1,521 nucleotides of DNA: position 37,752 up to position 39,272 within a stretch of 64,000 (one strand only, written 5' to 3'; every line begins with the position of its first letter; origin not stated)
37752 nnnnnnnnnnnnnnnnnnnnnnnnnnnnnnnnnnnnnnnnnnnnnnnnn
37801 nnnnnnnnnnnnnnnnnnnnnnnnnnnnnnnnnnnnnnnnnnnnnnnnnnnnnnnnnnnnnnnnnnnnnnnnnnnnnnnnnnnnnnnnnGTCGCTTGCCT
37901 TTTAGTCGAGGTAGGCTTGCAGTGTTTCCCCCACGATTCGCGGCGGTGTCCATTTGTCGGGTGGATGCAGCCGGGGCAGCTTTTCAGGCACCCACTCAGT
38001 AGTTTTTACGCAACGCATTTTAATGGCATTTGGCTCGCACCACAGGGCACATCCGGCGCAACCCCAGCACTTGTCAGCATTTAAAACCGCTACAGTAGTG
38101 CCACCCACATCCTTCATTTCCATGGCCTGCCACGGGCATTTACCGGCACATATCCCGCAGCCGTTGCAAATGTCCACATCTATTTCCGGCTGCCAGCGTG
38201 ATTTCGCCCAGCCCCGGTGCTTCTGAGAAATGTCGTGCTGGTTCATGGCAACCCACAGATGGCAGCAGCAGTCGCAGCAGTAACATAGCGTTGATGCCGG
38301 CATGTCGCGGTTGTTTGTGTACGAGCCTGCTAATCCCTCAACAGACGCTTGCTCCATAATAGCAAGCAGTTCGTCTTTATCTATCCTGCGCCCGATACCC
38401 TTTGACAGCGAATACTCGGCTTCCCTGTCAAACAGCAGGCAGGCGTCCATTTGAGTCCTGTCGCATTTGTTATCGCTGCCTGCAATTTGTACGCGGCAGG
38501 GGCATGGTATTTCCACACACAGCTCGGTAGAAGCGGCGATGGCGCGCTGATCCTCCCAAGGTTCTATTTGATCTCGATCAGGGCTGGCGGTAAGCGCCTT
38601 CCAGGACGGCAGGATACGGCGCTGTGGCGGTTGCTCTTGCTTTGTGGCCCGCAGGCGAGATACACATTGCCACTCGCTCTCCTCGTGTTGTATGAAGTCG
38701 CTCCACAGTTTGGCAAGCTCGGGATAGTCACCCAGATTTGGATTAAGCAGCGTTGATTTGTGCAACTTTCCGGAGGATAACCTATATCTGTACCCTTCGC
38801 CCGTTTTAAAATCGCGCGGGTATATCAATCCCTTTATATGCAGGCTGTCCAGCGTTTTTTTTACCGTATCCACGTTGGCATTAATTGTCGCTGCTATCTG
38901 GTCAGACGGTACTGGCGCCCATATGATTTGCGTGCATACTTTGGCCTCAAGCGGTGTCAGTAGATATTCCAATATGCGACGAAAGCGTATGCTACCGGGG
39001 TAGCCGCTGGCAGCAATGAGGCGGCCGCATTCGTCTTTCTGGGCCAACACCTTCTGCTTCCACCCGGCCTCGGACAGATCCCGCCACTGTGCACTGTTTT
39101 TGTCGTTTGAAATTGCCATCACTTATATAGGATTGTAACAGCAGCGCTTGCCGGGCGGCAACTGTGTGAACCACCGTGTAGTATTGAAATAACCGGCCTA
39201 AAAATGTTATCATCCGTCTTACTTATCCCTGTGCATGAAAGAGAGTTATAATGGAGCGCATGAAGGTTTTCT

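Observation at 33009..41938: TetR regulator - giant fused activase/HgdB-like protein - wHTH/Fe-S protein - Pat-like ACD-GNAT enzyme: an uncharacterised acyl-CoA-centred neighbourhood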

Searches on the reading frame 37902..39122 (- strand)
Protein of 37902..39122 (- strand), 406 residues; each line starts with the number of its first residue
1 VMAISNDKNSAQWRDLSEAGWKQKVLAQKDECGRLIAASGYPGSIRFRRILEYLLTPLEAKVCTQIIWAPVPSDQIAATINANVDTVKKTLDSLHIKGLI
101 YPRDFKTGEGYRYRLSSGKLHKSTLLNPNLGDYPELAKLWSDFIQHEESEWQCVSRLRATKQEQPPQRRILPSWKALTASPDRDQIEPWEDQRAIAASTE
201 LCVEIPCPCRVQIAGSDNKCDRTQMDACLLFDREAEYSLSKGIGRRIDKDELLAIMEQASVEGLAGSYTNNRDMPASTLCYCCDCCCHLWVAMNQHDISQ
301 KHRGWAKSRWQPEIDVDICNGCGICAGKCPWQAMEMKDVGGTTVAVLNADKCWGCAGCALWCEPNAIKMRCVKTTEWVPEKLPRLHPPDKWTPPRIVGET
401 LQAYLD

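Call 5: search_protein_families(library=pfam, proteins=[window:37902-39122:-], max_evalue=0.01)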
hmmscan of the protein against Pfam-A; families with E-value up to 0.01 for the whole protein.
window:37902-39122:- (406 aa): 7 families
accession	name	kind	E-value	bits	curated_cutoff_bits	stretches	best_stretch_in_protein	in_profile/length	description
PF00037.32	Fer4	-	6e-06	26.3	21.1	1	312-334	1-23/24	4Fe-4S binding domain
PF13187.11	Fer4_9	-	6.8e-06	26.5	27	1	319-367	2-52/52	4Fe-4S dicluster domain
PF12838.12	Fer4_7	-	7.9e-06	26.7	27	1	319-365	2-51/52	4Fe-4S dicluster domain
PF14697.11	Fer4_21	-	3.5e-05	24.3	35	1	314-369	3-59/59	4Fe-4S dicluster domain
PF13237.11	Fer4_10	-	0.00018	21.8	25.5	1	313-362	3-52/53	4Fe-4S dicluster domain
PF12797.12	Fer4_2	-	0.00041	20.6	24.5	1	310-331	1-22/22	4Fe-4S binding domain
PF12837.12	Fer4_6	-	0.0027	18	25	1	312-330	2-20/24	4Fe-4S binding domain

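Call 6: search_protein_families(library=ncbifam, proteins=[window:37902-39122:-], max_evalue=0.001)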
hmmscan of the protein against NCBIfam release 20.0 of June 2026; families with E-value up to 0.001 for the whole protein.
window:37902-39122:- (406 aa): 17 families
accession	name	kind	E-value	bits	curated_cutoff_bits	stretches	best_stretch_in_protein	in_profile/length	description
NF040684.1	PorD_Arch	equivalog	1.2e-08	34.9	120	1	263-337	17-82/85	pyruvate synthase subunit PorD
NF040770.1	hetero_SS_HdrA2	exception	3.6e-08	32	1100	1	311-373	571-629/777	CoB-CoM heterodisulfide reductase HdrA2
TIGR02179.1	PorD_KorD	subfamily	1.6e-07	31.3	60.05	1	258-337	5-75/78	2-oxoacid:acceptor oxidoreductase, delta subunit, pyruvate/2-ketoisovalerate family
NF040864.1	HgcB_ferredoxin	equivalog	6.7e-06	25.9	99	1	313-370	10-64/93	mercury methylation ferredoxin HgcB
TIGR02700.1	flavo_MJ0208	hypoth_equivalog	1.1e-05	24.9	251.35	1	313-368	144-195/234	dihydromethanopterin reductase (acceptor)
NF007205.0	PRK09626.1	equivalog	2.8e-05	24.1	93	1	314-368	14-72/105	2-oxoglutarate-acceptor oxidoreductase subunit OorD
NF042987.1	OGOR_delta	exception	4.5e-05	23.5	125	1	313-370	25-88/89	2-oxoglutarate ferredoxin oxidoreductase subunit delta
NF040612.1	F420_dehyd_FpoI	exception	4.9e-05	23.2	180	1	282-339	50-104/135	F420H2 dehydrogenase subunit FpoI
NF007203.0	PRK09624.1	equivalog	7.5e-05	22.9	171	0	311-336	75-100/105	pyuvate ferredoxin oxidoreductase subunit delta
NF038196.1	ferrodoxin_EFR1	subfamily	0.00012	22.2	75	1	304-370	172-232/242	EFR1 family ferrodoxin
NF005503.0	PRK07118.1-2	equivalog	0.00024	20.5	252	1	319-378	140-195/292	RnfABCDGE type electron transport complex subunit B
NF004541.0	PRK05888.2-2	equivalog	0.00026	20.9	217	0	346-373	57-83/168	NADH-quinone oxidoreductase subunit NuoI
NF043069.1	T4HPD_activ_SAM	equivalog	0.00028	20.4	425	1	315-369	49-99/299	trans-4-hydroxy-L-proline dehydratase activase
NF041778.1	hetero_SS_HdrA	equivalog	0.00032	18.7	1400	1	312-375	582-641/771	ferredoxin:CoB-CoM heterodisulfide reductase subunit HdrA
NF043039.1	HgcAB_like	equivalog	0.0006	19.5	285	1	299-367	284-349/350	HgcAB-like fusion protein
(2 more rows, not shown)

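Call 32: find_homologous_proteins(query=window:37902-39122:-, max_evalue=0.00001)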
Query window:37902-39122:- (406 aa): 20 proteins with E <= 0.00001 among 2909 candidates.
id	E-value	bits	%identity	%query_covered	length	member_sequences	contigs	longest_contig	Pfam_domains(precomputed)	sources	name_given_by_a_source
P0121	1.8e-268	909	100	94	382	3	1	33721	PF00037.33,PF12838.13,PF13187.12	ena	-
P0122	1.2e-210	718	71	99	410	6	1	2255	PF00037.33,PF12838.13,PF13187.12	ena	-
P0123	2.6e-207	707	71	99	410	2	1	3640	PF00037.33,PF12838.13,PF13187.12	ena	-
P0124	1.3e-205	701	71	99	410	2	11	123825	PF14697.12,PF00037.33,PF12838.13,PF13237.12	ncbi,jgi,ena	jgi:ferredoxin/predicted transcriptional regulator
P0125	1.3e-199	682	68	99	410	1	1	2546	PF14697.12,PF00037.33,PF12838.13,PF13237.12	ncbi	ncbi:ATP-binding protein [Chloroflexota bacterium]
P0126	1.1e-198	679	69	99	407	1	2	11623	PF14697.12,PF00037.33,PF12838.13,PF13237.12,PF13187.12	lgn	-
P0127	8.1e-197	672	69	99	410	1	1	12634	PF00037.33,PF12838.13,PF13237.12,PF13187.12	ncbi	-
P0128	1.2e-190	652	67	97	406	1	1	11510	PF00037.33,PF12838.13,PF13187.12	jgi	-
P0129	2.5e-177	608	62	100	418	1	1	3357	-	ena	-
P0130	4.7e-176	604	71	84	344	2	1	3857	PF00037.33,PF12838.13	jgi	jgi:Pyruvate/2-oxoacid:ferredoxin oxidoreductase delta subunit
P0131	8.8e-174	597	62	100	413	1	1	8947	PF12838.13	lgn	-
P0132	2.6e-165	569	59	100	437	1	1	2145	PF12838.13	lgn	-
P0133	1.8e-163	563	59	100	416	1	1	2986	PF00037.33,PF12838.13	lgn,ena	-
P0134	8.6e-147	508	61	86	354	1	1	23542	PF12838.13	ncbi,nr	ncbi:MAG: hypothetical protein NTV30_10580, partial [Chloroflexi bacterium]|nr:hypothetical protein 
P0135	3.8e-53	199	33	89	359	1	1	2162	PF14697.12,PF12837.13,PF00037.33,PF12838.13,PF25160.2,PF13237.12,PF13187.12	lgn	-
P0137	1.4e-44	171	31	85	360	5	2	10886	PF14697.12,PF00037.33,PF12838.13,PF13187.12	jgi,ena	-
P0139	3.2e-16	77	26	82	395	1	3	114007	PF14697.12,PF12837.13,PF00037.33,PF12838.13,PF13237.12,PF13183.12,PF13187.12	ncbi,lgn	-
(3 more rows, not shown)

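Call 33: find_encoding_contigs(protein=P0124, flank=8000, max_places=4)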
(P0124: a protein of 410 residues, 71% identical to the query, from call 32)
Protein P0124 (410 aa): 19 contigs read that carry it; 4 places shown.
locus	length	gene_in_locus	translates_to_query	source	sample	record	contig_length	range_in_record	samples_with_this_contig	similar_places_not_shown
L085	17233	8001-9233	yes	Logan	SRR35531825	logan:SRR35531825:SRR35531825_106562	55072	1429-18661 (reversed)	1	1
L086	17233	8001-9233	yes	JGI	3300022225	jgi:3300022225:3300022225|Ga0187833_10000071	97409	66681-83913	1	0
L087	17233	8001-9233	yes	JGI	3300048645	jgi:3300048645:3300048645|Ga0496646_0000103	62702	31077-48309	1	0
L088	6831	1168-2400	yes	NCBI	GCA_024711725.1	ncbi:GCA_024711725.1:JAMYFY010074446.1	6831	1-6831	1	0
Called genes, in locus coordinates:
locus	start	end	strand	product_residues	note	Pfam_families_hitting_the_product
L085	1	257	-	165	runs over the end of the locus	PF00137:ATP-synt_C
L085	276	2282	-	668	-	PF01496:V_ATPase_I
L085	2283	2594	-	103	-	-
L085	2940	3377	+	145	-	PF01475:FUR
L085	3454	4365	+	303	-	PF01297:ZnuA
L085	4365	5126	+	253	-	PF00005:ABC_tran, PF02463:SMC_N (weak), PF13304:AAA_21 (weak)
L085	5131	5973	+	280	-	PF00950:ABC-3, PF01032:FecCD (weak)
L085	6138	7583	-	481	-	PF05935:Arylsulfotrans, PF14269:Arylsulfotran_2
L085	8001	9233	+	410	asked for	PF00037:Fer4 (weak), PF12838:Fer4_7, PF13237:Fer4_10 (weak), PF14697:Fer4_21 (weak)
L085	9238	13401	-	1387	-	PF01869:BcrAD_BadFG, PF09989:DUF2229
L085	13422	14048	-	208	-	PF00440:TetR_N, PF14246:TetR_C_7 (faint)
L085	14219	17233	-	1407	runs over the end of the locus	PF07690:MFS_1, PF01564:Spermine_synth, PF13371:TPR_9 (faint), PF00515:TPR_1 (faint), PF13414:TPR_11 (faint), PF13431:TPR_17 (faint)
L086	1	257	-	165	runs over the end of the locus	PF00137:ATP-synt_C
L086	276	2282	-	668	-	PF01496:V_ATPase_I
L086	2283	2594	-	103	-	-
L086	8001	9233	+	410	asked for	PF00037:Fer4 (weak), PF12838:Fer4_7, PF13237:Fer4_10 (weak), PF14697:Fer4_21 (weak)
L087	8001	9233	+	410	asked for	PF00037:Fer4 (weak), PF12838:Fer4_7, PF13237:Fer4_10 (weak), PF14697:Fer4_21 (weak)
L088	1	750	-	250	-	?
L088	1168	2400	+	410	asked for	PF00037:Fer4 (weak), PF12838:Fer4_7, PF13237:Fer4_10 (weak), PF14697:Fer4_21 (weak)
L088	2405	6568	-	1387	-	PF01869:BcrAD_BadFG, PF09989:DUF2229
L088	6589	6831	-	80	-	?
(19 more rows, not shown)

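Call 34: find_encoding_contigs(protein=P0127, flank=8000, max_places=2)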
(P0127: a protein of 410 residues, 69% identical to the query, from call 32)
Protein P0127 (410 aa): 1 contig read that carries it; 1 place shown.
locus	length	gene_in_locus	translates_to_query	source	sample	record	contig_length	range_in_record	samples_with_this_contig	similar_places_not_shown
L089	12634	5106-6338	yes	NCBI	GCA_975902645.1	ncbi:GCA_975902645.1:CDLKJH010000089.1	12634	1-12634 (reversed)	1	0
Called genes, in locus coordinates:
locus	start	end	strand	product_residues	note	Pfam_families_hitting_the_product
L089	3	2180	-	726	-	?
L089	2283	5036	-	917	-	PF02629:CoA_binding, PF13380:CoA_binding_2, PF13607:Succ_CoA_lig, PF19045:Ligase_CoA_2, PF13549:ATP-grasp_5, PF13302:Acetyltransf_3 (weak), PF00583:Acetyltransf_1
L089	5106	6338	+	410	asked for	PF00037:Fer4 (faint), PF12838:Fer4_7, PF13187:Fer4_9 (weak), PF13237:Fer4_10 (weak)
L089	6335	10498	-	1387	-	PF00480:ROK (faint), PF01869:BcrAD_BadFG, PF09989:DUF2229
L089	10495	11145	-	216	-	PF00440:TetR_N, PF14246:TetR_C_7 (weak)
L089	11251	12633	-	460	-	?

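Call 35: find_encoding_contigs(protein=P0128, flank=8000, max_places=2)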
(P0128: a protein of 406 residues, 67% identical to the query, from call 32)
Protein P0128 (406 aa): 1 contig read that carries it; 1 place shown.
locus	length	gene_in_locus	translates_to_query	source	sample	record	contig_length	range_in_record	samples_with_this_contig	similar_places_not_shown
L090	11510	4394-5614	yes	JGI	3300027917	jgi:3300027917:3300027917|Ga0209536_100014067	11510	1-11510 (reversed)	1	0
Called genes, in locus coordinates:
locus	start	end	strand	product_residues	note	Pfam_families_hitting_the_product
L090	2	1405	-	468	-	?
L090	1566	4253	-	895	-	PF02629:CoA_binding, PF13380:CoA_binding_2, PF13607:Succ_CoA_lig, PF19045:Ligase_CoA_2, PF13549:ATP-grasp_5, PF13302:Acetyltransf_3 (weak), PF00583:Acetyltransf_1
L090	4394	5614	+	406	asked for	PF00037:Fer4 (weak), PF12838:Fer4_7 (weak), PF13187:Fer4_9 (weak)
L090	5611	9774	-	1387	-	PF00480:ROK (faint), PF01869:BcrAD_BadFG, PF09989:DUF2229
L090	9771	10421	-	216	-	PF00440:TetR_N, PF14246:TetR_C_7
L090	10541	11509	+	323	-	?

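Call 36: find_encoding_contigs(protein=P0137, flank=8000, max_places=2)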
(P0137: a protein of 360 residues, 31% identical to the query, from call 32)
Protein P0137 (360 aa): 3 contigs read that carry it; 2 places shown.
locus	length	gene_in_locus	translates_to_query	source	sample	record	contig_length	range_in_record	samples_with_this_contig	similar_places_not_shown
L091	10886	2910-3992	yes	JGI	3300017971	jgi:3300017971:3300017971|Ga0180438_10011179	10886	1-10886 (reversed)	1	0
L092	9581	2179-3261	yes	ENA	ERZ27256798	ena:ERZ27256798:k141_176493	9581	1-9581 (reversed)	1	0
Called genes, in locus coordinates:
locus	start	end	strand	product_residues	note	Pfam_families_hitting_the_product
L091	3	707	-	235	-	?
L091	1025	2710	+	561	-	-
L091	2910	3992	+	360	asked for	PF14697:Fer4_21 (weak), PF12838:Fer4_7, PF13187:Fer4_9, PF00037:Fer4 (weak)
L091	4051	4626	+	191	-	PF22039:HUTI_composite_bact (weak), PF07969:Amidohydro_3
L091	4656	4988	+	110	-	PF07969:Amidohydro_3, PF01979:Amidohydro_1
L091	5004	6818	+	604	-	PF02543:Carbam_trans_N, PF16861:Carbam_trans_C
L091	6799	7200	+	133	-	-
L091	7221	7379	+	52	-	PF19451:DUF5989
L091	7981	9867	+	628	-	PF17963:Big_9 (faint), PF21027:Sde0182_C (faint), PF18911:PKD_4 (weak), PF22352:K319L-like_PKD, PF18911:PKD_4 (weak), PF22352:K319L-like_PKD, PF18911:PKD_4, PF22352:K319L-like_PKD, +1 more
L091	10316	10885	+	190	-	?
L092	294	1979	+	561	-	-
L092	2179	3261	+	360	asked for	PF14697:Fer4_21 (weak), PF12838:Fer4_7, PF13187:Fer4_9, PF00037:Fer4 (weak)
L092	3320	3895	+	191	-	PF22039:HUTI_composite_bact (weak), PF07969:Amidohydro_3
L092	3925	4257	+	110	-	PF07969:Amidohydro_3, PF01979:Amidohydro_1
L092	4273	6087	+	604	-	PF02543:Carbam_trans_N, PF16861:Carbam_trans_C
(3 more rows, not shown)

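Call 37: find_encoding_contigs(protein=P0139, flank=8000, max_places=2)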
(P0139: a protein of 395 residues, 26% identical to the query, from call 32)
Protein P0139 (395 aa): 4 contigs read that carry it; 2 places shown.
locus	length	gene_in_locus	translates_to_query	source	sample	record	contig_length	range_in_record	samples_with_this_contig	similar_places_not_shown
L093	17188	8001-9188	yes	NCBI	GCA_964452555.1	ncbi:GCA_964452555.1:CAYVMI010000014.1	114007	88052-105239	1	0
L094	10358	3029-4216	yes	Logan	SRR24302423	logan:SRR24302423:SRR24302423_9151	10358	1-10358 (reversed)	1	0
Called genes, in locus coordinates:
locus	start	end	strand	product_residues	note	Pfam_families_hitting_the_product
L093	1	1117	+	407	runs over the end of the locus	PF00155:Aminotran_1_2 (weak), PF01041:DegT_DnrJ_EryC1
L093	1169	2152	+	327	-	PF06253:MTTB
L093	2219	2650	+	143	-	PF06253:MTTB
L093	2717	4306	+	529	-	PF00496:SBP_bac_5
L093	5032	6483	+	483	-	PF01590:GAF, PF13185:GAF_2, PF13492:GAF_3, PF07228:SpoIIE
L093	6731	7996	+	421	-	PF01590:GAF, PF13185:GAF_2, PF13492:GAF_3, PF00211:Guanylate_cyc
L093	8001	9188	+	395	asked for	PF13183:Fer4_8 (faint), PF12838:Fer4_7 (weak), PF13187:Fer4_9, PF13237:Fer4_10, PF14697:Fer4_21, PF00037:Fer4, PF12837:Fer4_6 (weak), PF12838:Fer4_7 (weak)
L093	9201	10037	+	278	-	PF05448:AXE1 (faint), PF02230:Abhydrolase_2 (faint), PF12146:Hydrolase_4, PF20408:Abhydrolase_11 (weak), PF00561:Abhydrolase_1, PF12697:Abhydrolase_6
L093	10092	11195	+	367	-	PF12838:Fer4_7 (faint)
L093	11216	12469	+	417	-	PF00535:Glycos_transf_2 (weak)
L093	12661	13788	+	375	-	PF00266:Aminotran_5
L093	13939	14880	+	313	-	PF00491:Arginase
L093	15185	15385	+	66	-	PF00313:CSD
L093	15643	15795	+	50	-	-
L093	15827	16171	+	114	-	-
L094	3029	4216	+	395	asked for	PF13183:Fer4_8 (faint), PF12838:Fer4_7 (weak), PF13187:Fer4_9, PF13237:Fer4_10, PF14697:Fer4_21, PF00037:Fer4, PF12837:Fer4_6 (weak), PF12838:Fer4_7 (weak)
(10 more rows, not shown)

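Call 51: search_protein_families(library=pfam, proteins=[P0137, P0139], max_evalue=10)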
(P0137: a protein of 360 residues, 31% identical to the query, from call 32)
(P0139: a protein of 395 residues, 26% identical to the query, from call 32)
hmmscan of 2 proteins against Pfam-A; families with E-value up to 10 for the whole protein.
P0137 (360 aa): 13 families
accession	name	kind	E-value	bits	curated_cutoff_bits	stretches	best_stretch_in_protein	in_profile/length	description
PF00037.32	Fer4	-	4e-13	49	21.1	2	324-345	2-23/24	4Fe-4S binding domain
PF12838.12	Fer4_7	-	2.6e-09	37.8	27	1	295-344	2-52/52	4Fe-4S dicluster domain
PF13187.11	Fer4_9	-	8.4e-08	32.6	27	1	295-344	2-51/52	4Fe-4S dicluster domain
PF13237.11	Fer4_10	-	3.9e-05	23.9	25.5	2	289-340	3-52/53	4Fe-4S dicluster domain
PF12837.12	Fer4_6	-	9.1e-05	22.7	25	2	323-345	2-24/24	4Fe-4S binding domain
PF14697.11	Fer4_21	-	0.0012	19.4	35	1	323-342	1-20/59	4Fe-4S dicluster domain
PF12800.12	Fer4_4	-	0.0074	17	24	1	327-341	1-15/17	4Fe-4S binding domain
PF12797.12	Fer4_2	-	0.018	15.5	24.5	2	324-340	4-20/22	4Fe-4S binding domain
PF13545.12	HTH_Crp_2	-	0.045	14.1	27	1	25-79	2-59/70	Crp-like helix-turn-helix domain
PF25160.1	LdpA_Fe-S-bd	-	0.053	13.8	27.6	1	325-347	23-45/49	LdpA Fe-S cluster-binding domain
PF01978.25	TrmB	-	0.067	13.5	25.6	1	38-74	17-53/68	Sugar-specific transcriptional regulator TrmB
PF13183.11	Fer4_8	-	0.29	12.1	27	1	328-341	3-16/68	4Fe-4S dicluster domain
PF13484.11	Fer4_16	-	0.97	10.7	30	2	295-314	2-23/66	4Fe-4S double cluster binding domain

P0139 (395 aa): 14 families
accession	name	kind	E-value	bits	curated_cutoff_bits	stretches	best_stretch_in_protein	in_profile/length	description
PF12838.12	Fer4_7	-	6.9e-11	42.9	27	2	295-340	2-52/52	4Fe-4S dicluster domain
PF00037.32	Fer4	-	8e-10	38.6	21.1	2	323-342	5-24/24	4Fe-4S binding domain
PF14697.11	Fer4_21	-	7.3e-09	36.1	35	1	288-343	1-59/59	4Fe-4S dicluster domain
PF13187.11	Fer4_9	-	8.3e-08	32.6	27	1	295-341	2-52/52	4Fe-4S dicluster domain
PF13237.11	Fer4_10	-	1.1e-07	32.1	25.5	1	289-337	3-53/53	4Fe-4S dicluster domain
PF13183.11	Fer4_8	-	3.9e-06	27.7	27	2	323-346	2-22/68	4Fe-4S dicluster domain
PF12837.12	Fer4_6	-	1e-05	25.6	25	1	318-341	1-24/24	4Fe-4S binding domain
PF12797.12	Fer4_2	-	2.7e-05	24.3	24.5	2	321-338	5-22/22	4Fe-4S binding domain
PF25160.1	LdpA_Fe-S-bd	-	8.6e-05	22.7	27.6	2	301-344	9-46/49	LdpA Fe-S cluster-binding domain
PF13484.11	Fer4_16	-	9.9e-05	23.5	30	2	325-350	1-25/66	4Fe-4S double cluster binding domain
PF12800.12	Fer4_4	-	0.00059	20.4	24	1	324-337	2-15/17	4Fe-4S binding domain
PF13534.11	Fer4_17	-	0.0028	18.6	22.2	4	325-348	1-24/61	4Fe-4S dicluster domain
PF12798.12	Fer4_3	-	0.066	14.5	27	2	326-340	1-15/15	4Fe-4S binding domain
PF13459.11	Fer4_15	-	0.2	12.8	22.4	1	324-338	6-20/66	4Fe-4S single cluster domain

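Call 58: predict_structure(alignment_id=A4)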
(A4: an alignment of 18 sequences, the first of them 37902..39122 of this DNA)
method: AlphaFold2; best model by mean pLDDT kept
length: 406 residues; sequences in the alignment: 18
mean_pLDDT: 89.0   pTM: 0.84
mean pLDDT of the five models: 89.0, 84.7, 84.3, 69.6, 60.8
residues with pLDDT >= 90: 246; 70-90: 143; 50-70: 10; < 50: 7
segments of 3 or more residues with pLDDT < 50: 1-5
pLDDT, mean of each block of 10 residues (from residue 1): 45 83 93 94 92 97 96 96 97 93 84 91 82 88 89 89 92 95 95 93 91 86 88 89 92 94 91 86 87 88 92 93 91 90 92 93 91 93 84 68 85
secondary structure, 60 per line:
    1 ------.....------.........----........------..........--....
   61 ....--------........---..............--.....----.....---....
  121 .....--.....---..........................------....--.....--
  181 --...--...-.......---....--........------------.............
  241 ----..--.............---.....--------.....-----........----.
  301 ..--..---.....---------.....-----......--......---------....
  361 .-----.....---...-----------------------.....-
elements in order: H7-11 H18-26 H31-38 H45-54 H57-64 H73-80 H84-97 E100-104 E109-113 H117-125 H128-132 H136-161 E168-171 H174-178 H192-198 E202-205 H208-215 E228-231 H232-240 H249-261 E265-269 E278-282 H288-295 E310-314 H324-328 E334-339 E342-347 H357-361 E367-371 H401-405
